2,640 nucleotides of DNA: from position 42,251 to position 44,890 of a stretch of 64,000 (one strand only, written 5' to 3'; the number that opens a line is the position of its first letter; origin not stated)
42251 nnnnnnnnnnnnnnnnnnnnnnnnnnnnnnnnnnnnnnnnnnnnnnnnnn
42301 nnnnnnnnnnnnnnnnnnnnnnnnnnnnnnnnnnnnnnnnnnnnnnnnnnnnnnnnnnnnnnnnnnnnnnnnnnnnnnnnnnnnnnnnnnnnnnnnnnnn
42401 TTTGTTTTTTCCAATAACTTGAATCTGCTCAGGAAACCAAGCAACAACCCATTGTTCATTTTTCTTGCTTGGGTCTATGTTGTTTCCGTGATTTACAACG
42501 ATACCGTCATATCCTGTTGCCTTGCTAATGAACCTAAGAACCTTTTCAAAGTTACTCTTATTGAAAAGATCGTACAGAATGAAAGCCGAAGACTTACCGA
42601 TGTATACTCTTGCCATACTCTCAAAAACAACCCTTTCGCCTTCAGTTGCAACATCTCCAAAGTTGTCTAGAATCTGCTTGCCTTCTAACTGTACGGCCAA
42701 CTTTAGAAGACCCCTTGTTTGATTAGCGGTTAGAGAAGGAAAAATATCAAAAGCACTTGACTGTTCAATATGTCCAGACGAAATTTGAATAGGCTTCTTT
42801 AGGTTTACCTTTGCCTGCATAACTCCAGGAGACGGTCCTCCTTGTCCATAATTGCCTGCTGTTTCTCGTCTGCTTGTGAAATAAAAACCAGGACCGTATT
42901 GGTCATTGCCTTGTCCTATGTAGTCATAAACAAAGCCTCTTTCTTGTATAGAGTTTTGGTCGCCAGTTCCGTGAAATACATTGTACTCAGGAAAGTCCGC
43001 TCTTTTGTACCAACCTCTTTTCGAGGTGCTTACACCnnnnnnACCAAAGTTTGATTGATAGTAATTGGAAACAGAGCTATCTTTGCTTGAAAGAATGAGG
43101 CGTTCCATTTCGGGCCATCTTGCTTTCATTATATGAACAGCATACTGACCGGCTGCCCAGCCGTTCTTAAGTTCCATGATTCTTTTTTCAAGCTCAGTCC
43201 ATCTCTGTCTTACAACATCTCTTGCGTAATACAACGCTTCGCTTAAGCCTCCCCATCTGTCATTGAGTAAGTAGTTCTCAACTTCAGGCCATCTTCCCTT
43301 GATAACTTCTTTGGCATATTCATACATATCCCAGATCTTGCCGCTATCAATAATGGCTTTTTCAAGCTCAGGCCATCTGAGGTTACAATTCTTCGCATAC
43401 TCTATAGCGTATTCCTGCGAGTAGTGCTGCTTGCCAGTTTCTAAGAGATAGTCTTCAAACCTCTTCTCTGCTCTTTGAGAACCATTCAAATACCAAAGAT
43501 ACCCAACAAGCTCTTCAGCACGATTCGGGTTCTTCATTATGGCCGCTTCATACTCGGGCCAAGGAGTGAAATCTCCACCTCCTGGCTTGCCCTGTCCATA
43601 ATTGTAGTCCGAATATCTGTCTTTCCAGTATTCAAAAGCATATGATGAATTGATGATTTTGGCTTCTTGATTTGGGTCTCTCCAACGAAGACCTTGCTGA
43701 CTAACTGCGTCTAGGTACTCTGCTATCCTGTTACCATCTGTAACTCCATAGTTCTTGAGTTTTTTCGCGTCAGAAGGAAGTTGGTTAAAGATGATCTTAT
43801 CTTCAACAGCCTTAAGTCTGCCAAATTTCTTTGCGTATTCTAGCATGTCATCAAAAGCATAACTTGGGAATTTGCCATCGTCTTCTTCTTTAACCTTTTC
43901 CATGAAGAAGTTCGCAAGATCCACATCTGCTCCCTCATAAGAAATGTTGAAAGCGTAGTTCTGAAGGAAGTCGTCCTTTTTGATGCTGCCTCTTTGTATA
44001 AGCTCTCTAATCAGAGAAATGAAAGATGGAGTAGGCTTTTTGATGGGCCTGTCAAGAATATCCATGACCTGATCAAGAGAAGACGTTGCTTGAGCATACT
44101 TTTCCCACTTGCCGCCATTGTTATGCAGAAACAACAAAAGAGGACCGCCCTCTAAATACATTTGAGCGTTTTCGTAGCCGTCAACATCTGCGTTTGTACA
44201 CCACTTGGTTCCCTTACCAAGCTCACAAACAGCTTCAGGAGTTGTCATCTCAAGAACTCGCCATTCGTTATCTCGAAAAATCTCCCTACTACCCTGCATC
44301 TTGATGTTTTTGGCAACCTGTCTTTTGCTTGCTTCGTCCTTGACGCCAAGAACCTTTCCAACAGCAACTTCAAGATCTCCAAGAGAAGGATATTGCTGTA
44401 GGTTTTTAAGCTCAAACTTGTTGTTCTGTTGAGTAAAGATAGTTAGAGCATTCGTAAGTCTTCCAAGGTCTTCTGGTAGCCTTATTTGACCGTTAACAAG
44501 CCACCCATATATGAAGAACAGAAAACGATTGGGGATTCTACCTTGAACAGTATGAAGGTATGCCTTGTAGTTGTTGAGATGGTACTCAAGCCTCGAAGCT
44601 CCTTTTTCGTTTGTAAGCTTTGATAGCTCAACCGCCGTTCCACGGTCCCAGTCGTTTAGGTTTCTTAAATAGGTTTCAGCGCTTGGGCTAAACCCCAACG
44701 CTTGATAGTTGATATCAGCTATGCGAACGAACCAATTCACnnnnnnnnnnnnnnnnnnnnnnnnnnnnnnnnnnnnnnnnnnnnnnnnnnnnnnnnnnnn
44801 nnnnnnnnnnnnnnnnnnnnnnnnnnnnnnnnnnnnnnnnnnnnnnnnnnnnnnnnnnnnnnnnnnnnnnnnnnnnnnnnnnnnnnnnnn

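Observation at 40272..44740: Paralogous giant proteins sharing a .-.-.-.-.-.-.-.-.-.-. domain, one with four tandem helical repeats and a PARP/ART-like C-terminus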

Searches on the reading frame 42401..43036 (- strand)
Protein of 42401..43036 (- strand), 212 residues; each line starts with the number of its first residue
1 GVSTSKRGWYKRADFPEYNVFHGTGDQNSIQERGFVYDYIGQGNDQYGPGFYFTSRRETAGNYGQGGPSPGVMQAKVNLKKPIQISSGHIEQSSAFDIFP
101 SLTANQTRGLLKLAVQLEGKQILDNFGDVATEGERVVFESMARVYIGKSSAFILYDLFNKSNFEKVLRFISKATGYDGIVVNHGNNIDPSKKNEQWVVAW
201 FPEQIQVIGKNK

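Call 18: search_solved_structures(query=window:42401-43036:-, max_evalue=10, show_alignments=3)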
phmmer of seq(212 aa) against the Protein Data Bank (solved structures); distinct sequences matched with E-value up to 10: 13.
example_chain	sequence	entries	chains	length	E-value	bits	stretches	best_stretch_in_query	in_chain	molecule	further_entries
1yzq_A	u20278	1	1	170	0.18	14.7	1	111-194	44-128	small GTP binding protein RAB6 isoform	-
1d5c_A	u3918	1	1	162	0.23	14.4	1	137-188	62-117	RAB6 GTPASE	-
2gil_A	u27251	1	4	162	0.48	13.3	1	114-194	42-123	Ras-related protein Rab-6A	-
2e9s_A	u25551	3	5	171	0.7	12.8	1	114-194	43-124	Ras-related protein Rab-6B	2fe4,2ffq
8jqu_A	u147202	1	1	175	0.7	12.8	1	110-173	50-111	Rab5a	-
5yoz_A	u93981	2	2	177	0.71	12.8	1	110-173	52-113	Rab5a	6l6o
4dkx_A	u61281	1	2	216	0.74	12.7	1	116-194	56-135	Ras-related protein Rab-6A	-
2efc_B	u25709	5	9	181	1.3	11.9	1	138-178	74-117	Small GTP-binding protein-like | Ras-related protein RABF2b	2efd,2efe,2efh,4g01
5oed_B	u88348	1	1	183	1.5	11.8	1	137-171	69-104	Ras-related protein Rab-32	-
5xr4_A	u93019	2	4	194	1.5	11.7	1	115-178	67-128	Ras-related protein RABA1a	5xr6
3cwz_A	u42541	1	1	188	1.6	11.7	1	137-194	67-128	Ras-related protein Rab-6A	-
8ij9_A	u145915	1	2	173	1.6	11.6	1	137-194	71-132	Ras-related protein Rab-6B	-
5lef_A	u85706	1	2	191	1.6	11.6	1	137-194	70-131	Ras-related protein Rab-6A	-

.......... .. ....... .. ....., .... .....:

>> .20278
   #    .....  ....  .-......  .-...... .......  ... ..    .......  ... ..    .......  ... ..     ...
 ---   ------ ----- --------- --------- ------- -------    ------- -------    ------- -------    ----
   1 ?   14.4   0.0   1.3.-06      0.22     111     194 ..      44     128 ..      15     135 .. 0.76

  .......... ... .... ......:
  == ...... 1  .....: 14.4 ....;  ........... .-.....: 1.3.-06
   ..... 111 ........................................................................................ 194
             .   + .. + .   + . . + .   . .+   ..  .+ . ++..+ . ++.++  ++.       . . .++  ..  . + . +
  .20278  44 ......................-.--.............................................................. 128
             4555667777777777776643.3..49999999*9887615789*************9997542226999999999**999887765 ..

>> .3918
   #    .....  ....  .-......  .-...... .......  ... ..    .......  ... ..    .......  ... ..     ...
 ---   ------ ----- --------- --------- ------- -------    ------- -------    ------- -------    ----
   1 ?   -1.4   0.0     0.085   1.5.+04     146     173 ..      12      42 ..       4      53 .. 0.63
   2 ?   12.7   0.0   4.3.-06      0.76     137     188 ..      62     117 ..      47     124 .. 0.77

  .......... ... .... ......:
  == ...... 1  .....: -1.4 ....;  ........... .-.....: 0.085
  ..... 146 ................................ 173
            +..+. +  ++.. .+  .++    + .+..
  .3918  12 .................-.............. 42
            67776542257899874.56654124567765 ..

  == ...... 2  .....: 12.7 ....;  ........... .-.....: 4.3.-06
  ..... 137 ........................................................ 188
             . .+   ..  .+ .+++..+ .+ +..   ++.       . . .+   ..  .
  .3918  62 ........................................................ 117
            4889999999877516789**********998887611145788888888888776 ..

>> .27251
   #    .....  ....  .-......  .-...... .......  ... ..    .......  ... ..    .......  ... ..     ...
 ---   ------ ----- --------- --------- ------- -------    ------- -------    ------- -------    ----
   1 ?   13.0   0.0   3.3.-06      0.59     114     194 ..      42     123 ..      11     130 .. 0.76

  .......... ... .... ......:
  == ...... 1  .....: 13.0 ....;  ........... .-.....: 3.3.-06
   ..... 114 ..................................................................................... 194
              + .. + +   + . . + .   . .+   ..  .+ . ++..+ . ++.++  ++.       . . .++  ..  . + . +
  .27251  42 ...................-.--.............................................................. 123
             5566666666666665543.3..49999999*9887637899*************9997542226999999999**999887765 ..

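Call 20: find_homologous_proteins(query=window:42401-43021:-, max_evalue=0.01)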
Query seq(207 aa) (207 aa): 9 proteins with E <= 0.01 among 54 candidates.
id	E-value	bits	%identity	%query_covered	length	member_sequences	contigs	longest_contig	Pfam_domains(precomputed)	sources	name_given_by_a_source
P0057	1.2e-75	272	55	97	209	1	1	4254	PF18760.8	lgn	-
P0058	1.2e-67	246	55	97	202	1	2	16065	PF18760.8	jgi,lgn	jgi:hypothetical protein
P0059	1.3e-33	134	41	93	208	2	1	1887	PF18760.8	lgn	-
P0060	1.8e-10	59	31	84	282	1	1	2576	PF18760.8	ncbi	-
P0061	1.7e-8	53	29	92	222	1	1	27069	PF18760.8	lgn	-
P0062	2.7e-8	52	28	91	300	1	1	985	PF18760.8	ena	-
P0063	2.8e-7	49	30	92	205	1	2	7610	PF18760.8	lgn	-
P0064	7.2e-7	47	28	92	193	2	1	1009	PF18760.8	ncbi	-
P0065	2.1e-3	36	30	91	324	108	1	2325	PF18760.8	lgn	-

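Call 31: predict_structure(alignment_id=A1)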
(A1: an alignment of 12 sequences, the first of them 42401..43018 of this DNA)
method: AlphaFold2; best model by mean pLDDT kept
length: 206 residues; sequences in the alignment: 12
mean_pLDDT: 86.4   pTM: 0.83
mean pLDDT of the five models: 86.4, 85.8, 85.3, 85.2, 82.7
residues with pLDDT >= 90: 119; 70-90: 65; 50-70: 16; < 50: 6
segments of 3 or more residues with pLDDT < 50: 1-5
pLDDT, mean of each block of 10 residues (from residue 1): 53 90 80 73 91 83 86 92 67 93 98 95 95 97 94 93 96 87 84 93 66
secondary structure, 60 per line:
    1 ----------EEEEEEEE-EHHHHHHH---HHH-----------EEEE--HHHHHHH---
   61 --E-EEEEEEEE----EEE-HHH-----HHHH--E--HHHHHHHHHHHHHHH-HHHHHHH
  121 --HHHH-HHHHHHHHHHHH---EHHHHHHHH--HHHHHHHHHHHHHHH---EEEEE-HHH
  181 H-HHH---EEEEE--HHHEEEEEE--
elements in order: E11-18 H21-27 E45-48 H51-57 E65-72 E77-79 H89-92 H98-112 H114-120 H123-126 H128-139 H144-151 H154-168 E172-176 H178-181 E189-193 E199-204

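Call 59: search_solved_structures(query=A1, max_evalue=10, show_alignments=3)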
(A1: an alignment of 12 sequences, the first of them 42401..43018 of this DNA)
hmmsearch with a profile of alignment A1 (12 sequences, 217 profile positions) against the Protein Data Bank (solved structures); distinct sequences matched with E-value up to 10: 24.
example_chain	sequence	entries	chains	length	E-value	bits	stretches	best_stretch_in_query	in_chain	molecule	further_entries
2pqf_A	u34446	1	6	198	0.0032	20.6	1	10-60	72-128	Poly [ADP-ribose] polymerase 12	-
4py4_A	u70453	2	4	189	0.0063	19.7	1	7-60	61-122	Poly [ADP-ribose] polymerase 14 | Isoform 1 of Protein mono-ADP-ribosyltransferase PARP14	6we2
3goy_A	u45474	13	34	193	0.0065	19.6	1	7-60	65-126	Poly [ADP-ribose] polymerase 14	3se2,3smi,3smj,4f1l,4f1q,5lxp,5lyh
5v7t_A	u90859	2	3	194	0.0066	19.6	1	7-60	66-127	Poly [ADP-ribose] polymerase 14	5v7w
6we3_A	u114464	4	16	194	0.0066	19.6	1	7-60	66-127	Protein mono-ADP-ribosyltransferase PARP14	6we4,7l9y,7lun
9frp_A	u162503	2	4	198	0.029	17.5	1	14-50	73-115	Protein mono-ADP-ribosyltransferase PARP10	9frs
3hkv_A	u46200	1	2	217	0.034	17.3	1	14-50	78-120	Poly [ADP-ribose] polymerase 10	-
5lx6_A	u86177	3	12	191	0.037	17.2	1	14-49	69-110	Poly [ADP-ribose] polymerase 10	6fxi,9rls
8xpx_A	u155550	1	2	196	0.062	16.5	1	10-60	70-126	Protein mono-ADP-ribosyltransferase PARP12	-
6v3w_A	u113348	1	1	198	0.063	16.4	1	10-60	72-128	Protein mono-ADP-ribosyltransferase PARP12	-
9ifv_A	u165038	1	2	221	0.11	15.6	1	11-59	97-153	Protein mono-ADP-ribosyltransferase PARP15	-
3blj_A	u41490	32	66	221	0.12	15.5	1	11-59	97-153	Poly(ADP-ribose) polymerase 15 | Poly [ADP-ribose] polymerase 15 | Protein mono-ADP-ribosyltransferase PARP15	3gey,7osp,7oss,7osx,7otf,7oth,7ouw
2abq_A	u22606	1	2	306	0.16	15.1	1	56-148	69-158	fructose 1-phosphate kinase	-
6ek3_A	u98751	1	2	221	0.17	15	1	11-58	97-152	Poly [ADP-ribose] polymerase 15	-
1dtp_A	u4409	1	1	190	0.19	14.8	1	14-86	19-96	DIPHTHERIA TOXIN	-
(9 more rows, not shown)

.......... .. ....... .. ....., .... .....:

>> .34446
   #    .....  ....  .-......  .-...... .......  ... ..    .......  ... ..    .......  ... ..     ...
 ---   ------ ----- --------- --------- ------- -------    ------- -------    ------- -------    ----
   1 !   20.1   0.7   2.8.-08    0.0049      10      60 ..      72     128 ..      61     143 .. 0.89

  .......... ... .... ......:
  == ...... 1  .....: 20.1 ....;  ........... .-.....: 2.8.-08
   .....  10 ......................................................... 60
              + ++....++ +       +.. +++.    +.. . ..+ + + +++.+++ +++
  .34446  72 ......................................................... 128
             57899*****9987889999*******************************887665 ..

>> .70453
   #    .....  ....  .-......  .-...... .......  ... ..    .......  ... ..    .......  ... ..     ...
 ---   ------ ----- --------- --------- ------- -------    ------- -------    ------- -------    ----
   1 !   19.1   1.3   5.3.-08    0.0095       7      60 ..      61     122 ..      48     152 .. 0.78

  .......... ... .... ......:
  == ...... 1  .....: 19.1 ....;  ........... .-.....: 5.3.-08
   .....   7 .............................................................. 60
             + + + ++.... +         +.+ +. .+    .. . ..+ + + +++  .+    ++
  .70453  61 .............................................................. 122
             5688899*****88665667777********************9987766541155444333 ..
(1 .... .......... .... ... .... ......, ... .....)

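Call 66: find_encoding_contigs(protein=P0058, flank=8000, max_places=2)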
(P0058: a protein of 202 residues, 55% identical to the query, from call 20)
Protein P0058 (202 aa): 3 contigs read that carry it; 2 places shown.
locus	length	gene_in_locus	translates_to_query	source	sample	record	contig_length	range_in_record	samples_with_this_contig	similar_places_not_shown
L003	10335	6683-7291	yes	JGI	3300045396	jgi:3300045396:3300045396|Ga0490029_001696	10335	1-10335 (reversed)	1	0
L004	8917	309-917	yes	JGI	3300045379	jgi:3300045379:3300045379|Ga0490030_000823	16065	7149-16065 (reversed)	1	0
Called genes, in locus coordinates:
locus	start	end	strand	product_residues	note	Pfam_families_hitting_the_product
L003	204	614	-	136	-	-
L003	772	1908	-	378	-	-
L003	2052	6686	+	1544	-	PF01396:Zn_ribbon_Top1 (faint), PF00580:UvrD-helicase, PF13245:AAA_19, PF13604:AAA_30 (faint), PF13673:Acetyltransf_10 (faint), PF13508:Acetyltransf_7 (faint), PF13361:UvrD_C, PF00583:Acetyltransf_1 (faint)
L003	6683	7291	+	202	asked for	PF18760:ART-PolyVal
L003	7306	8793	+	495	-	PF00583:Acetyltransf_1 (weak), PF13508:Acetyltransf_7 (faint)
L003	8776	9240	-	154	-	-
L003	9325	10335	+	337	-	?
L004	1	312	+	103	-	?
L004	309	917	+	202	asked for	PF18760:ART-PolyVal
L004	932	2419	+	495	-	PF00583:Acetyltransf_1 (weak), PF13508:Acetyltransf_7 (faint)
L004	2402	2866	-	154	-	-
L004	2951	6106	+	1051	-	PF13403:Hint_2, PF14890:Intein_splicing (faint), PF14528:LAGLIDADG_3 (faint)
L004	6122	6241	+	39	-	-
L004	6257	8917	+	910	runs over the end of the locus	-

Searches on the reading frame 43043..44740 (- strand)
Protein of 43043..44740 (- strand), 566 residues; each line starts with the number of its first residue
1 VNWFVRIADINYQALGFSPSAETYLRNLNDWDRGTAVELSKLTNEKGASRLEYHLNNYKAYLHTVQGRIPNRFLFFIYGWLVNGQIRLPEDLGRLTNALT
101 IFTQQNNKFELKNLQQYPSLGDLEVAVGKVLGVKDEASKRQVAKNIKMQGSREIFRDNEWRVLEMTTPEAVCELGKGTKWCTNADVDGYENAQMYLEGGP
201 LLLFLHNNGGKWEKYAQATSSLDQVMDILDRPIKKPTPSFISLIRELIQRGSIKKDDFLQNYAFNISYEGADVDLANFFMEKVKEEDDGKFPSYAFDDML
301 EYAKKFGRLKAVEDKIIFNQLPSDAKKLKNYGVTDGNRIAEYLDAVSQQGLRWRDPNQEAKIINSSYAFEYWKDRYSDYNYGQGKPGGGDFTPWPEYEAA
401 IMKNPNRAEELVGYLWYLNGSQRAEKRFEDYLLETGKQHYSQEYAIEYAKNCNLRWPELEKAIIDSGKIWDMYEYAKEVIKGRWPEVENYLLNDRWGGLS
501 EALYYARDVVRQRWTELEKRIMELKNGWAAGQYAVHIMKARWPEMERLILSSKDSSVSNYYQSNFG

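Call 19: search_solved_structures(query=window:43043-44740:-, max_evalue=10, show_alignments=2)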
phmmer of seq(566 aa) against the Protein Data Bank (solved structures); distinct sequences matched with E-value up to 10: 0.
